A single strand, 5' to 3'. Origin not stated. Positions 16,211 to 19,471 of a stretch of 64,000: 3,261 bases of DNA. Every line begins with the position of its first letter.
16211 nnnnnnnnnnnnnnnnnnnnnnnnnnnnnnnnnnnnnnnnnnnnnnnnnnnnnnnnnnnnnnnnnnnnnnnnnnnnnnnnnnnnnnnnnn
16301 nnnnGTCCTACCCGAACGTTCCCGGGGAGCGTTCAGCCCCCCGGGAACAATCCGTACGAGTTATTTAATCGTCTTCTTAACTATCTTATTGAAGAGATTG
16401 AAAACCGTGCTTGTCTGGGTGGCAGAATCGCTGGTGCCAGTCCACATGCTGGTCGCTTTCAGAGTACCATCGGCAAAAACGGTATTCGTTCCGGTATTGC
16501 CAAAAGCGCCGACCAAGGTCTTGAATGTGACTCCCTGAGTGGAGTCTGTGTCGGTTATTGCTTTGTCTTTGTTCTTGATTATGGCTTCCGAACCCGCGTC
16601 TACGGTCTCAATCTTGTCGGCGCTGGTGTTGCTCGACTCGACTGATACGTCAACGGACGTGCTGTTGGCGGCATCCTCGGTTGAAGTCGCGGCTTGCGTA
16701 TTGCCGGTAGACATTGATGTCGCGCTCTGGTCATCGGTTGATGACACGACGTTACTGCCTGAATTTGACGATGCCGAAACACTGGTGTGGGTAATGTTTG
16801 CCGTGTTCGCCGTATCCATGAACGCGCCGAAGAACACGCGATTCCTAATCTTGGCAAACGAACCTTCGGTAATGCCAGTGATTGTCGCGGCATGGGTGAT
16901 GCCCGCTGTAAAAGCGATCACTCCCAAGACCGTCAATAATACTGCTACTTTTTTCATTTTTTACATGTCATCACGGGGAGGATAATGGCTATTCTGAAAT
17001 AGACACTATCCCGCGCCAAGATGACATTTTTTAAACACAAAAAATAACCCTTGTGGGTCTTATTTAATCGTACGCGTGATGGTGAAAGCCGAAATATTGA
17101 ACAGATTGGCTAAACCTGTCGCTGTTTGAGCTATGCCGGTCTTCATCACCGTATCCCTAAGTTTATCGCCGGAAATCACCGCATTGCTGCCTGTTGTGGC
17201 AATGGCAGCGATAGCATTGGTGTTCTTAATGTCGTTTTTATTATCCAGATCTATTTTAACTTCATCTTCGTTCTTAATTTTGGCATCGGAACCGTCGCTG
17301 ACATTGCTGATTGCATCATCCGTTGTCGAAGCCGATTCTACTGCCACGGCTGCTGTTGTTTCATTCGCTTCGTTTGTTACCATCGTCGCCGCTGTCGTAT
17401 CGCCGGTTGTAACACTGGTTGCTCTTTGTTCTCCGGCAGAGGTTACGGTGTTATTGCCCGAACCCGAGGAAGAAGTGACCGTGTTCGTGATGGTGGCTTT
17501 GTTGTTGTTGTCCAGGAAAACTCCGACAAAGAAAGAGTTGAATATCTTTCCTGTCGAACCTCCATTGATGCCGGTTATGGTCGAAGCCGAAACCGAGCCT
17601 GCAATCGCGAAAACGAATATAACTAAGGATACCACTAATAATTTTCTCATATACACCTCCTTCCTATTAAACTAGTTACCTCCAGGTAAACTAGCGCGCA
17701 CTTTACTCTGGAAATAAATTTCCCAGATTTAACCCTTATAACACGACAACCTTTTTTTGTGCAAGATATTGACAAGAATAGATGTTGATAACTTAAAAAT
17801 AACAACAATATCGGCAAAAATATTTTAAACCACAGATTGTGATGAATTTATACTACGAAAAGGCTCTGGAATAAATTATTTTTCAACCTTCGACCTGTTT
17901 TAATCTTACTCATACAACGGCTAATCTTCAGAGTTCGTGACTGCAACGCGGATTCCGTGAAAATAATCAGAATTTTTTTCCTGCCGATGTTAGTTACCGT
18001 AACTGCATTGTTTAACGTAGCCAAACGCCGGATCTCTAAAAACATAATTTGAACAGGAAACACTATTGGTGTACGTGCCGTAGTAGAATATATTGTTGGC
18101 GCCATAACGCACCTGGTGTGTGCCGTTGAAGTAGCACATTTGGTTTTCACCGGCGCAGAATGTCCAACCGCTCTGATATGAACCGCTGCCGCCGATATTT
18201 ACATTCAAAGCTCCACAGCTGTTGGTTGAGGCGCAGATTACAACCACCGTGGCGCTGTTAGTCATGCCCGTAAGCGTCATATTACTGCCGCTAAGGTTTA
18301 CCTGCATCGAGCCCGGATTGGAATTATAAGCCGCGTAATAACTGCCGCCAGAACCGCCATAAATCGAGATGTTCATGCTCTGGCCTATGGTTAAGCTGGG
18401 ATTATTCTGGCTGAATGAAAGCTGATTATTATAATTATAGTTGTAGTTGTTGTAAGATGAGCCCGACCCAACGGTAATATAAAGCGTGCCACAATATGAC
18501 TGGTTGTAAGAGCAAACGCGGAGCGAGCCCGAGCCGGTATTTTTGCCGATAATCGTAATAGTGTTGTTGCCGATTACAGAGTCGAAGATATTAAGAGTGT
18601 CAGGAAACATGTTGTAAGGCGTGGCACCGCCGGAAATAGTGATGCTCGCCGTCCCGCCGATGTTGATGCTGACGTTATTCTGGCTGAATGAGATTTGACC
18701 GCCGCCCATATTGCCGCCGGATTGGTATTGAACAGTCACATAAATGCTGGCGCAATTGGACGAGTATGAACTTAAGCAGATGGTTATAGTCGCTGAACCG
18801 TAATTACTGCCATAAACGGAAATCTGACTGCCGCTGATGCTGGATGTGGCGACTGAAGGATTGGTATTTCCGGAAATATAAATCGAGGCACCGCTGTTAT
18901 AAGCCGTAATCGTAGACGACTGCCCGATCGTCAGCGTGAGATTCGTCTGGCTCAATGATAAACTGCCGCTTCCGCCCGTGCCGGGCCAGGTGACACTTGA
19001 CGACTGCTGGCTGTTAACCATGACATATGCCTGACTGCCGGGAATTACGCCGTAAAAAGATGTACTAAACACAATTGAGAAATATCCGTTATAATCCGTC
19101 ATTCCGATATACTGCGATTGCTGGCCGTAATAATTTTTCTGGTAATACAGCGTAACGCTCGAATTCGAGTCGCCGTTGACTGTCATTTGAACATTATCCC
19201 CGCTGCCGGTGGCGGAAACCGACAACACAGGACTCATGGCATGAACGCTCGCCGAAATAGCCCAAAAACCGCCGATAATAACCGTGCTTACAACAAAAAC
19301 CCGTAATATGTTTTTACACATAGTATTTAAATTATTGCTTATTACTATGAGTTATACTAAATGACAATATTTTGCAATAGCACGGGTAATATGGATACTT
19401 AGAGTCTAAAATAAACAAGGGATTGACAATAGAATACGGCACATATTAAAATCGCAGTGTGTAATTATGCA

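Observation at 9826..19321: Sortase-centred surface-protein island with a novel shared repeat module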

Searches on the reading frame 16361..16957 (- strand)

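Call 3: search_protein_families(library=pfam, proteins=[window:16361-16957:-], max_evalue=0.1)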
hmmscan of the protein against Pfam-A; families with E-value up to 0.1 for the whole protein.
window:16361-16957:- (198 aa): 1 family
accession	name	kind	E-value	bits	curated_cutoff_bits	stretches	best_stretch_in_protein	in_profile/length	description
PF01279.22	Parathyroid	-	0.04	15.1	22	1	36-101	19-73/107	Parathyroid hormone family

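Call 4: search_protein_families(library=ncbifam, proteins=[window:16361-16957:-], max_evalue=0.1)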
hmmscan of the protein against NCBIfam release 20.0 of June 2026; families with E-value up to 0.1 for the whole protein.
window:16361-16957:- (198 aa): 2 families
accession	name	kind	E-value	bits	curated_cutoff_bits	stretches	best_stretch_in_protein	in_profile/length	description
NF006969.0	PRK09441.1-2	equivalog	0.0067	15.3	382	1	37-113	389-468/483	alpha-amylase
NF006971.0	PRK09441.1-4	equivalog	0.058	12.2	781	1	34-112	388-467/484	alpha-amylase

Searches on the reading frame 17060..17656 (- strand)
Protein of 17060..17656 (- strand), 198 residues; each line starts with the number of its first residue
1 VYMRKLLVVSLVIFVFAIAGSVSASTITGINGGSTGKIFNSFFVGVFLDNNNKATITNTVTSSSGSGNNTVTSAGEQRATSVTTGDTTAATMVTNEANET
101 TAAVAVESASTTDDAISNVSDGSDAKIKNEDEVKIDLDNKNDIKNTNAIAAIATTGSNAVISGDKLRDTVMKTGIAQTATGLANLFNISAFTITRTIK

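Call 3: search_protein_families(library=pfam, proteins=[window:17060-17656:-], max_evalue=0.1)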
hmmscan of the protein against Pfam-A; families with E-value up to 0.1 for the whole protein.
window:17060-17656:- (198 aa): 0 families

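Call 4: search_protein_families(library=ncbifam, proteins=[window:17060-17656:-], max_evalue=0.1)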
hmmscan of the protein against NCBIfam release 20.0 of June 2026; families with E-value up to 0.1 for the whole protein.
window:17060-17656:- (198 aa): 0 families

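Call 10: find_homologous_proteins(query=window:17060-17656:-, max_evalue=0.001)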
Query window:17060-17656:- (198 aa): 1 proteins with E <= 0.001 among 798 candidates.
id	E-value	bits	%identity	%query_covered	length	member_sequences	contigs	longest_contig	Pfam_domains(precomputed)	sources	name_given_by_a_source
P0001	4.3e-107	373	100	99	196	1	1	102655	-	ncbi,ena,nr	ncbi:MAG: hypothetical protein CEN90_211 [Parcubacteria group bacterium Licking1014_17]|nr:MAG: hypo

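Call 24: search_protein_representatives(alignment_id=A1)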
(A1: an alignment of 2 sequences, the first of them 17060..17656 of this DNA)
Query: 2 sequences, 200 profile positions. Proteins with E-value up to 0.001 (for the whole library): 57; up to 1e-10: 43; up to 1e-30: 6. The best 57 are listed.
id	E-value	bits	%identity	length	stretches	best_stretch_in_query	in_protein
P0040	5.7e-101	352.6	-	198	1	3-200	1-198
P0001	7.2e-98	342.5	-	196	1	3-200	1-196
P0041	6.9e-37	143.4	-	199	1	3-200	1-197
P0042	1.1e-32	129.7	-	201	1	3-200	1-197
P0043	1.8e-32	129.0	-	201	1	3-199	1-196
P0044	2.8e-31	125.1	-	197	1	3-197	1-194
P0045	9.5e-28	113.6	-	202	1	3-200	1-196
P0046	1.9e-27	112.6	-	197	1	3-200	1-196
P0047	7.0e-27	110.8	-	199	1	3-197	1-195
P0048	1.7e-26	109.5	-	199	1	3-199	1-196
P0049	3.2e-26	108.6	-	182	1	23-193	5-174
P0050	3.6e-26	108.4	-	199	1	3-198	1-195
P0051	3.8e-25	105.1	-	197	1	3-199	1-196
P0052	2.0e-24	102.7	-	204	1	6-199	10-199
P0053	3.4e-24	102.0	-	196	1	12-200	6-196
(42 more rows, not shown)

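Call 46: predict_structure(alignment_id=A3)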
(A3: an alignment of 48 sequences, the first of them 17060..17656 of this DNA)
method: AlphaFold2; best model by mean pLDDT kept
length: 198 residues; sequences in the alignment: 48
mean_pLDDT: 82.7   pTM: 0.53
mean pLDDT of the five models: 82.7, 81.5, 79.8, 79.4, 78.9
residues with pLDDT >= 90: 37; 70-90: 138; 50-70: 15; < 50: 8
segments of 3 or more residues with pLDDT < 50: 1-8
pLDDT, mean of each block of 10 residues (from residue 1): 42 54 81 93 86 87 88 81 88 86 84 92 93 87 88 85 81 88 86 82
secondary structure, 60 per line:
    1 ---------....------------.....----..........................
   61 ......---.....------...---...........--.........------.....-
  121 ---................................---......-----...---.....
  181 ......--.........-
elements in order: E10-13 E26-30 E35-66 E70-74 E81-83 E87-97 E100-108 E115-119 E124-155 E159-164 E170-172 E176-186 E189-197

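Call 48: fold_search(model_id=the predicted structure, library=pdb)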
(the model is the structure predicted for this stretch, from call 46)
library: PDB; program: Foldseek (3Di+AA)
matches with E <= 10: 45; with E <= 0.001: 0
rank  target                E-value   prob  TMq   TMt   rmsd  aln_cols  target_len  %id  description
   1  9u4u_A                2.3e-02  0.13  0.11  0.13  36.1       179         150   12  Structure of the functional amyloid FapC from Pseudomonas sp.UK4 (released 2025-08-06)
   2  9nqd_0                5.7e-01  0.01  0.08  0.07  36.4       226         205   13  Structure of Pseudomonas FapC Biofilm-Forming Functional Amyloid (released 2025-06-25)
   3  2zu0_A                8.8e-01  0.02  0.10  0.05  38.5       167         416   10  Crystal structure of SufC-SufD complex involved in the iron-sulfur cluster biosynthesis (released 2009-03-10)
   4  8enq_A                1.1e+00  0.02  0.09  0.13  32.9       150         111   10  E. coli CsgA fibril (218-pixel box size) (released 2023-10-04)
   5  5awf_A                1.6e+00  0.03  0.10  0.06  37.4       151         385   12  Crystal structure of SufB-SufC-SufD complex from Escherichia coli (released 2015-11-11)
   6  1vh4_B                1.8e+00  0.01  0.08  0.05  40.3       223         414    7  Crystal structure of a stabilizer of iron transporter (released 2003-12-30)
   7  5nxk_C                2.0e+00  0.01  0.06  0.04  36.3       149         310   12  L. reuteri 53608 SRRP (released 2018-03-21)
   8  6a8k                  2.3e+00  0.01  0.05  0.05  35.8       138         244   13  Crystal structure of Ice-binding Protein from a Sea-Ice Microalga (released 2018-11-07)
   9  4nu2                  2.6e+00  0.01  0.06  0.06  36.2       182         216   13  Crystal structure of an ice-binding protein (FfIBP) from the Antarctic bacterium, Flavobacterium frigoris PS1 (released 2014-04-16)
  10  7ehk                  2.6e+00  0.01  0.06  0.05  37.5       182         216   12  Crystal structure of C107S mutant of FfIBP (released 2022-03-02)
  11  8axg_BBB              3.3e+00  0.01  0.07  0.03  37.4       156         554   11  Crystal structure of Fusobacterium nucleatum fusolisin protease (released 2023-09-13)
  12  6n2b_A                3.4e+00  0.01  0.07  0.05  37.4       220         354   10  The Crystal Structure of Caldicellulosiruptor kristjanssonii Tapirin C-terminal domain (released 2018-12-19)
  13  3vn3_A                3.6e+00  0.01  0.07  0.06  36.6       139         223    8  Fungal antifreeze protein exerts hyperactivity by constructing an inequable beta-helix (released 2012-06-06)
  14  9lhs                  3.6e+00  0.01  0.07  0.06  35.4       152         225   12  Crystal structure of an ice-binding protein from Candidatus Cryosericum odellii (released 2025-09-03)
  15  2zu0_B                3.6e+00  0.01  0.09  0.05  40.5       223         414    8  Crystal structure of SufC-SufD complex involved in the iron-sulfur cluster biosynthesis (released 2009-03-10)
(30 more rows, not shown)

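Call 64: search_solved_structures(query=A3, max_evalue=10)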
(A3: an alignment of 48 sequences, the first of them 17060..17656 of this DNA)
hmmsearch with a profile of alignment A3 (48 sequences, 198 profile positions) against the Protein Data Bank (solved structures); distinct sequences matched with E-value up to 10: 2.
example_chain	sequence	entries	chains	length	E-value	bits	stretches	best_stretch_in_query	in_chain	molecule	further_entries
6cvn_D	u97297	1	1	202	0.29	14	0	103-182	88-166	Microtubule-associated protein tau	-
8wrz_L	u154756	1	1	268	4.6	10.1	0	1-51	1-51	scfv30 light chain, scfv30 heavy chain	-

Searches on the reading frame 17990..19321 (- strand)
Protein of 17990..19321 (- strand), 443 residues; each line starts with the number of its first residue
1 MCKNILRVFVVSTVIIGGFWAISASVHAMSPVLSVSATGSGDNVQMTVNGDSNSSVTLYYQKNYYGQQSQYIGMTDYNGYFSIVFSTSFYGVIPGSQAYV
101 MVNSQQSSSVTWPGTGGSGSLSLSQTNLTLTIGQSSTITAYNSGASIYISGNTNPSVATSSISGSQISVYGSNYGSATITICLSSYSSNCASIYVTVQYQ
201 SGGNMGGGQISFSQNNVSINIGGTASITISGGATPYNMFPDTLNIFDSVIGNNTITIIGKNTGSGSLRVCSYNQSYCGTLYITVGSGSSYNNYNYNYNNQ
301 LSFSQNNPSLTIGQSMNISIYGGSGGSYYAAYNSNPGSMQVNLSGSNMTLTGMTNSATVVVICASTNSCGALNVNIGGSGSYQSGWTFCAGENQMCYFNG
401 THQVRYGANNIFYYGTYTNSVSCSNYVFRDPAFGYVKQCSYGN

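Call 3: search_protein_families(library=pfam, proteins=[window:17990-19321:-], max_evalue=0.1)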
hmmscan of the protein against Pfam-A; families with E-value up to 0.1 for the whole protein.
window:17990-19321:- (443 aa): 1 family
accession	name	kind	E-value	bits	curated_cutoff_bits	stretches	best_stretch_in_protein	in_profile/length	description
PF13629.12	T2SS-T3SS_pil_N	-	0.00019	21.5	23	0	127-184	4-59/72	Pilus formation protein N terminal region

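Call 4: search_protein_families(library=ncbifam, proteins=[window:17990-19321:-], max_evalue=0.1)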
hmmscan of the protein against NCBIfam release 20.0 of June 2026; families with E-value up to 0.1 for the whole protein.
window:17990-19321:- (443 aa): 0 families
